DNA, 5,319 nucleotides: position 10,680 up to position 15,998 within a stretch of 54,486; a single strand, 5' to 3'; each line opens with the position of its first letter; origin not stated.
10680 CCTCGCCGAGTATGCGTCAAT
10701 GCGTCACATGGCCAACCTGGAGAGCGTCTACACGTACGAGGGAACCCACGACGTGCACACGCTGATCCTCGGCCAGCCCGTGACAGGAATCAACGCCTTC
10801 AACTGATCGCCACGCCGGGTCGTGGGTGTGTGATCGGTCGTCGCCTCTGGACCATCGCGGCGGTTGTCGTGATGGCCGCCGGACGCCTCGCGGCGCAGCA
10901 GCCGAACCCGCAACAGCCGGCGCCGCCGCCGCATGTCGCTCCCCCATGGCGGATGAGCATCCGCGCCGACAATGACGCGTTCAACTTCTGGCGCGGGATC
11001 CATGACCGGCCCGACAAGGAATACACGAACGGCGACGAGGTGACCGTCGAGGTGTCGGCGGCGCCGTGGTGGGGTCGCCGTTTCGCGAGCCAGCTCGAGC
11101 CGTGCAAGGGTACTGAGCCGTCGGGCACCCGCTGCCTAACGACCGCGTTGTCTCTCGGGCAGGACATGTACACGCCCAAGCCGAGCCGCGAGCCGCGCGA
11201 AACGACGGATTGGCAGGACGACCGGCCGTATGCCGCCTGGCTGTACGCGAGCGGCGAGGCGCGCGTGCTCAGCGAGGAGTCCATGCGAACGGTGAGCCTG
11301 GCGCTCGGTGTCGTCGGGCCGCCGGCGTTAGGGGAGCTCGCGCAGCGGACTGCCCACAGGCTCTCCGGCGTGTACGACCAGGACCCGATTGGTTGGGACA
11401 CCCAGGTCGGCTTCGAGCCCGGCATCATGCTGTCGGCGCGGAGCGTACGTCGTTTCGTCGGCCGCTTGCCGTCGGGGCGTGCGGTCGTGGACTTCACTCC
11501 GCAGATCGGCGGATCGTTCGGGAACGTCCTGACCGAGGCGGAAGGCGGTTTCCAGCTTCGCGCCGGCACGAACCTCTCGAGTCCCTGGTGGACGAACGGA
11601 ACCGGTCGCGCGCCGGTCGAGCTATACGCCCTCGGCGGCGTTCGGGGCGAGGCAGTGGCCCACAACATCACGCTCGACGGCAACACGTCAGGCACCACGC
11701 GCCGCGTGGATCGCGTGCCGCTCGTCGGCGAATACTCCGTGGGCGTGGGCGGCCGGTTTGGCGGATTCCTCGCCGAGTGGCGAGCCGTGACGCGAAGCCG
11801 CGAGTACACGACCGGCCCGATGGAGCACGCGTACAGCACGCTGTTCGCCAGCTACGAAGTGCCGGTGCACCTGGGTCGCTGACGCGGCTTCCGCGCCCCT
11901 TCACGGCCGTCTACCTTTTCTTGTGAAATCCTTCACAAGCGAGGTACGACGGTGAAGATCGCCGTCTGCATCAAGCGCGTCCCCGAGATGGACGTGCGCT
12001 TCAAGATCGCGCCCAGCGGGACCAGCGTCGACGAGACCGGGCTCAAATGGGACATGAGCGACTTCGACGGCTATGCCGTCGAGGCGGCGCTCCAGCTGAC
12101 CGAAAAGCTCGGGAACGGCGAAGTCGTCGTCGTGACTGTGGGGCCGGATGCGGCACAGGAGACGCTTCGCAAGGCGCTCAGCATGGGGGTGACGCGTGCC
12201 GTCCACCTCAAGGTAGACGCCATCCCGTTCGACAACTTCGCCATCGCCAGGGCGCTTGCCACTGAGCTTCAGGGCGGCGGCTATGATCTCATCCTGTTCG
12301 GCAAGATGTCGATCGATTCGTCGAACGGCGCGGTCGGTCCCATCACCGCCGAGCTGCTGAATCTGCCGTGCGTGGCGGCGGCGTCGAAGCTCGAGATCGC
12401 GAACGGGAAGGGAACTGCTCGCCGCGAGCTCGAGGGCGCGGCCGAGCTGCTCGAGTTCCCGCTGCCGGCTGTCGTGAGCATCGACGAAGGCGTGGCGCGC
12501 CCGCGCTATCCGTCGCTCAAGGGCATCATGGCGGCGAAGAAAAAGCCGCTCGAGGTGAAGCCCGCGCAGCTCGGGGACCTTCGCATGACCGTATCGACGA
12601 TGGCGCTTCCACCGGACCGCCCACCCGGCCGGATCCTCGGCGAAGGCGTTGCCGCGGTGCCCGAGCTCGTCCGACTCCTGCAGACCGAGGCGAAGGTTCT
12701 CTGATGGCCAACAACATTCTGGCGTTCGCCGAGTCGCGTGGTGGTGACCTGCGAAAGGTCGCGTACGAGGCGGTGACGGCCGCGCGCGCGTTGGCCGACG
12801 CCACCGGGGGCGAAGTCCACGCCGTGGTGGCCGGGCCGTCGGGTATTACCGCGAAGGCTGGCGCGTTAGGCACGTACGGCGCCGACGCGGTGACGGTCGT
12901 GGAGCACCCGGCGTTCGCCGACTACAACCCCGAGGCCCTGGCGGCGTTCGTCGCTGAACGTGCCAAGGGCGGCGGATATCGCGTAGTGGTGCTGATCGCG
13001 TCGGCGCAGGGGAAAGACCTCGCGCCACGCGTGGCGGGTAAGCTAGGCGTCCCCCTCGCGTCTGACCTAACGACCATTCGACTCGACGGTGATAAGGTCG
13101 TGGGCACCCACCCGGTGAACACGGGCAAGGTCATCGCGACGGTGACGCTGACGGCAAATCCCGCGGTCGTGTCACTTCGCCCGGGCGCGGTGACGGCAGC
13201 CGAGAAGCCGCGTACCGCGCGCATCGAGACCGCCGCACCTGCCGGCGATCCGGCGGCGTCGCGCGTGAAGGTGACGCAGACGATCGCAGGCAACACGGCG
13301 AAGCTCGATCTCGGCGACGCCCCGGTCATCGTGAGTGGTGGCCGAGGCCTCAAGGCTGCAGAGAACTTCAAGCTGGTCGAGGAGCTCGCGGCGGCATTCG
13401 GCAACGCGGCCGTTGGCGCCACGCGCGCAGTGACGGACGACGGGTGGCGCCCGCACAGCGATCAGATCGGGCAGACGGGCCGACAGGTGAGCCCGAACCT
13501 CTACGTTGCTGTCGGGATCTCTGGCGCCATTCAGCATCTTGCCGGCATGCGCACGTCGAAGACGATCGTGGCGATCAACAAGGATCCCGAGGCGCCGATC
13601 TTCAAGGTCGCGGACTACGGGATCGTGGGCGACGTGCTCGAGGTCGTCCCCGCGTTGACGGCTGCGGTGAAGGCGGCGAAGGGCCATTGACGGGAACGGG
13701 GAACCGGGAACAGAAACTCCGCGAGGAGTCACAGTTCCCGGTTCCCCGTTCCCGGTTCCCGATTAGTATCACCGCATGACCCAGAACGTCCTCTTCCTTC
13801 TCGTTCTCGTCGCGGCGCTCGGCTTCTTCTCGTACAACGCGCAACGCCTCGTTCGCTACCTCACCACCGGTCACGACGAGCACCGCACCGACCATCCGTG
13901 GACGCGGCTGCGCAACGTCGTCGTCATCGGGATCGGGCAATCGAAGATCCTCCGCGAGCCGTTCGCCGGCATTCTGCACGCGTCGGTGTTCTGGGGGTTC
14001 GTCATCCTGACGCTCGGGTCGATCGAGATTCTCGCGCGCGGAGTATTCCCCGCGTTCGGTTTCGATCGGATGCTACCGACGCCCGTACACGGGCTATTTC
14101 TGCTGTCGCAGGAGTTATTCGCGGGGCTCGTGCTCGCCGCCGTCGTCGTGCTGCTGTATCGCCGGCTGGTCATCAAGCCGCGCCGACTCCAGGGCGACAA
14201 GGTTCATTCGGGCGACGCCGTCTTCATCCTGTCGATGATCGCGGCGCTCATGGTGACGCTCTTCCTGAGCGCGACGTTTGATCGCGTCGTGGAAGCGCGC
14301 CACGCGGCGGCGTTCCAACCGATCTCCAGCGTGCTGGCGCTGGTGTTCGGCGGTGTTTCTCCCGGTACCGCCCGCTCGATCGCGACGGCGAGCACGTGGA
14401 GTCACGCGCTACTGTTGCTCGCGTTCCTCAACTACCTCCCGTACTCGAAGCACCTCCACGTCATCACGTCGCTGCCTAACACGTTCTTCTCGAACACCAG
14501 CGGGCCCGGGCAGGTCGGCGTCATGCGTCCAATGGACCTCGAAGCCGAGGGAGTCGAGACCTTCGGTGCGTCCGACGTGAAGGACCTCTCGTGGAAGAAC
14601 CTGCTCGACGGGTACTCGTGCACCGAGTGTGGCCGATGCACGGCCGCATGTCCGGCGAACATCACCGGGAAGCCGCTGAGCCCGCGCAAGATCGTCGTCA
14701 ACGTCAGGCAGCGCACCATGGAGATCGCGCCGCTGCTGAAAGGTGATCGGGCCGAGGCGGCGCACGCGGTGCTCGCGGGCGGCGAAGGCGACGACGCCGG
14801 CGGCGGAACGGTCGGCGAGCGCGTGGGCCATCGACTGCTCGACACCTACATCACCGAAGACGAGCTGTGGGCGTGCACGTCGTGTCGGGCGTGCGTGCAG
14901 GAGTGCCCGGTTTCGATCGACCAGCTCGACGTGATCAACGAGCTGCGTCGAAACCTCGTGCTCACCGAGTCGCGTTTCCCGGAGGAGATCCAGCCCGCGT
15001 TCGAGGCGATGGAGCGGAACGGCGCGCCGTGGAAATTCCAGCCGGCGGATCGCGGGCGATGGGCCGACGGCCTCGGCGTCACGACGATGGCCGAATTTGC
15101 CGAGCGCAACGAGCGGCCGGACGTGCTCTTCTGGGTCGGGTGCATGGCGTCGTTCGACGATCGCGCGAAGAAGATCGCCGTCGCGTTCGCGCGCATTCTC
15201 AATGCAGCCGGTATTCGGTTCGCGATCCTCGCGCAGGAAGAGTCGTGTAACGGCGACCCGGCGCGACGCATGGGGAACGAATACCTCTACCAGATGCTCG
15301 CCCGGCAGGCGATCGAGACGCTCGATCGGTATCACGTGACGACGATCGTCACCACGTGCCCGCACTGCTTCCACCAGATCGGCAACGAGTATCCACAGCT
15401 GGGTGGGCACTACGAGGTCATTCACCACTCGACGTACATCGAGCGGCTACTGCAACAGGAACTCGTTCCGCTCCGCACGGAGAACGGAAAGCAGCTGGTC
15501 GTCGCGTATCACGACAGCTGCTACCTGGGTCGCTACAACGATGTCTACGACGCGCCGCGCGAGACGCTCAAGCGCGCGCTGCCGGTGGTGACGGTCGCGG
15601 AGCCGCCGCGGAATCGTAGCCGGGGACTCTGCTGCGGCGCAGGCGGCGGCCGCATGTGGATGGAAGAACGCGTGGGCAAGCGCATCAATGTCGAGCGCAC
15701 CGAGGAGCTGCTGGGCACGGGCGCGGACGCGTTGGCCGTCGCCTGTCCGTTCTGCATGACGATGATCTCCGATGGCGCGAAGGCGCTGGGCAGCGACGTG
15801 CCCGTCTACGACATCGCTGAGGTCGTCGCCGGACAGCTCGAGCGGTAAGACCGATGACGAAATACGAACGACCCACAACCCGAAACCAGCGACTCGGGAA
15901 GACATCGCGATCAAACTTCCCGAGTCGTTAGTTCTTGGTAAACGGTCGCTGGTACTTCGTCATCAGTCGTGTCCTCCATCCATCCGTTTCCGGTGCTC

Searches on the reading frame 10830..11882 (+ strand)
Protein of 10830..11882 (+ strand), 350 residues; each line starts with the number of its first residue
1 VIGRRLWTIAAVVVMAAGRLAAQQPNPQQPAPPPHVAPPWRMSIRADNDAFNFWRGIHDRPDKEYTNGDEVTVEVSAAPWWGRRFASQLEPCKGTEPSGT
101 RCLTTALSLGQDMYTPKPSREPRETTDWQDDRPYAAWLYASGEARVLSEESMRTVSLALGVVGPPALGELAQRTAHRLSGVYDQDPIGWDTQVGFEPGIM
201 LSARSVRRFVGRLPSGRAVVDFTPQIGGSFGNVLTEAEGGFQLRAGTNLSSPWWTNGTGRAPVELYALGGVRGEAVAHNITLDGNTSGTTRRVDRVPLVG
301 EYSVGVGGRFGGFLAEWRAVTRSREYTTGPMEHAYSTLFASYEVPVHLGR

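Call 49: search_protein_families(library=pfam, max_evalue=0.000001, proteins=[window:10830-11882:+])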
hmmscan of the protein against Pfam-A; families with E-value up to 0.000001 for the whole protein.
window:10830-11882:+ (350 aa): 1 family
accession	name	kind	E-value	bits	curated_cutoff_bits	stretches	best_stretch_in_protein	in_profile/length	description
PF09982.15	LpxR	-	1.4e-59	202.1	26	1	17-342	12-321/323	Outer membrane protein LpxR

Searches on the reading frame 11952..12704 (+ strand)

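Call 49: search_protein_families(library=pfam, max_evalue=0.000001, proteins=[window:11952-12704:+])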
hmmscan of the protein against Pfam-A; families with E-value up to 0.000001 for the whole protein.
window:11952-12704:+ (250 aa): 1 family
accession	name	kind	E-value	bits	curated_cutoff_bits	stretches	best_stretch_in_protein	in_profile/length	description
PF01012.27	ETF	-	4.2e-41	141.2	26.7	1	26-205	4-178/181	Electron transfer flavoprotein domain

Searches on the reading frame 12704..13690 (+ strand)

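Call 49: search_protein_families(library=pfam, max_evalue=0.000001, proteins=[window:12704-13690:+])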
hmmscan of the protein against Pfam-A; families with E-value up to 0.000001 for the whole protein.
window:12704-13690:+ (328 aa): 2 families
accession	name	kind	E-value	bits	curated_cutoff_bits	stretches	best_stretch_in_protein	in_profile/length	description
PF01012.27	ETF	-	1.2e-42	146.2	26.7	1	6-179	2-178/181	Electron transfer flavoprotein domain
PF00766.25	ETF_alpha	-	1.6e-34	118.2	27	1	202-283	1-81/81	Electron transfer flavoprotein FAD-binding domain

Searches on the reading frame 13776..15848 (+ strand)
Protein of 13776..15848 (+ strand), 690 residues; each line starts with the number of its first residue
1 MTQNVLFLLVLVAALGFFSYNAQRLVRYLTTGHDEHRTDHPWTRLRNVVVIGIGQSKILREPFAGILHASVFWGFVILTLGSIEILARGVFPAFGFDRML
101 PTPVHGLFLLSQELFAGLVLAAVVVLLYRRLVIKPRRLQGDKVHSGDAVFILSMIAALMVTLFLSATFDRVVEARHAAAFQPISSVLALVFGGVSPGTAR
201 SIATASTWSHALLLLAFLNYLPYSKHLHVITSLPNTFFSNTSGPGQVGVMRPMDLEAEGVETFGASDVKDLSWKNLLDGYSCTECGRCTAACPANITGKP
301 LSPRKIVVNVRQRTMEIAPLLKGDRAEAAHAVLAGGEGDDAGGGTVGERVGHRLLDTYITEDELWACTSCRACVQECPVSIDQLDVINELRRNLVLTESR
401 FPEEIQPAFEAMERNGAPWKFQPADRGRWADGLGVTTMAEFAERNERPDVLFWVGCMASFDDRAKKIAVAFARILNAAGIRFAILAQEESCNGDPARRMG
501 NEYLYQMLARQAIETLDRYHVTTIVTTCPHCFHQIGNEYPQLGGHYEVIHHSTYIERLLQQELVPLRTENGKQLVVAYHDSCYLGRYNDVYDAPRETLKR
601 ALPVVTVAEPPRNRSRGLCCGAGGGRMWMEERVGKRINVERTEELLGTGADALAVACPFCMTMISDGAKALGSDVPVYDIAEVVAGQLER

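Call 8: search_protein_families(library=ncbifam, proteins=[window:13776-15848:+])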
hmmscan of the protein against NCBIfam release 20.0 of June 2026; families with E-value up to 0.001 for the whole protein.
window:13776-15848:+ (690 aa): 28 families (the best 25 are shown)
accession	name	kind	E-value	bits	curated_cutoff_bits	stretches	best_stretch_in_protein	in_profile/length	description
NF004898.0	PRK06259.1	equivalog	1.7e-44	152.3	385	1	361-684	182-484/488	fumarate reductase (CoM/CoB) subunit TfrB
NF045670.1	quin_L_LdhH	equivalog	4.6e-36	124.3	800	1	444-685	463-706/706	L-lactate dehydrogenase (quinone) large subunit LdhH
NF008369.0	PRK11168.1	equivalog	2.6e-19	69.4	278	1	443-668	162-384/401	anaerobic glycerol-3-phosphate dehydrogenase subunit C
NF045663.1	diclust_near_Sec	equivalog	3.7e-18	65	530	1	366-666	354-620/759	pyridine nucleotide-disulfide oxidoreductase/dicluster-binding protein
NF045724.1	ferredox_TmcB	equivalog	3.7e-15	55.4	735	1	469-683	205-423/430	electron transfer complex ferredoxin TmcB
NF045796.1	DsrK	equivalog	1e-12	47.4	400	1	364-633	117-384/453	sulfate reduction electron transfer complex DsrMKJOP subunit DsrK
TIGR03379.1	glycerol3P_GlpC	equivalog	3.6e-11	42.5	279.9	1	448-664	162-377/397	anaerobic glycerol-3-phosphate dehydrogenase subunit GlpC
TIGR03290.1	CoB_CoM_SS_C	equivalog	1.9e-10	40.9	160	1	353-397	34-77/144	CoB--CoM heterodisulfide reductase subunit C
NF045711.1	sulf_resp_HmcF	equivalog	2.3e-08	33.3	750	1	515-666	269-427/457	sulfate respiration complex iron-sulfur protein HmcF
TIGR03288.1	CoB_CoM_SS_B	equivalog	6.9e-08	32.1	345.15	1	543-664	113-237/290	CoB--CoM heterodisulfide reductase subunit B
NF041890.1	hdrC_Methbact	equivalog_domain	1.5e-07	31.2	270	0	269-313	18-61/192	ferredoxin:CoB-CoM heterodisulfide reductase subunit HdrC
NF008434.0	PRK11274.1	equivalog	1.5e-07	30.7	333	0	443-669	163-393/409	glycolate oxidase subunit GlcF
NF009226.0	PRK12576.1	equivalog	7.9e-07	28.7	344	1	358-405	201-250/317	succinate dehydrogenase/fumarate reductase iron-sulfur subunit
NF043039.1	HgcAB_like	equivalog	9.7e-07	28.7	285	0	150-310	164-330/350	HgcAB-like fusion protein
NF004616.0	PRK05950.1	subfamily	2.2e-06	27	228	0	359-396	198-235/238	succinate dehydrogenase iron-sulfur subunit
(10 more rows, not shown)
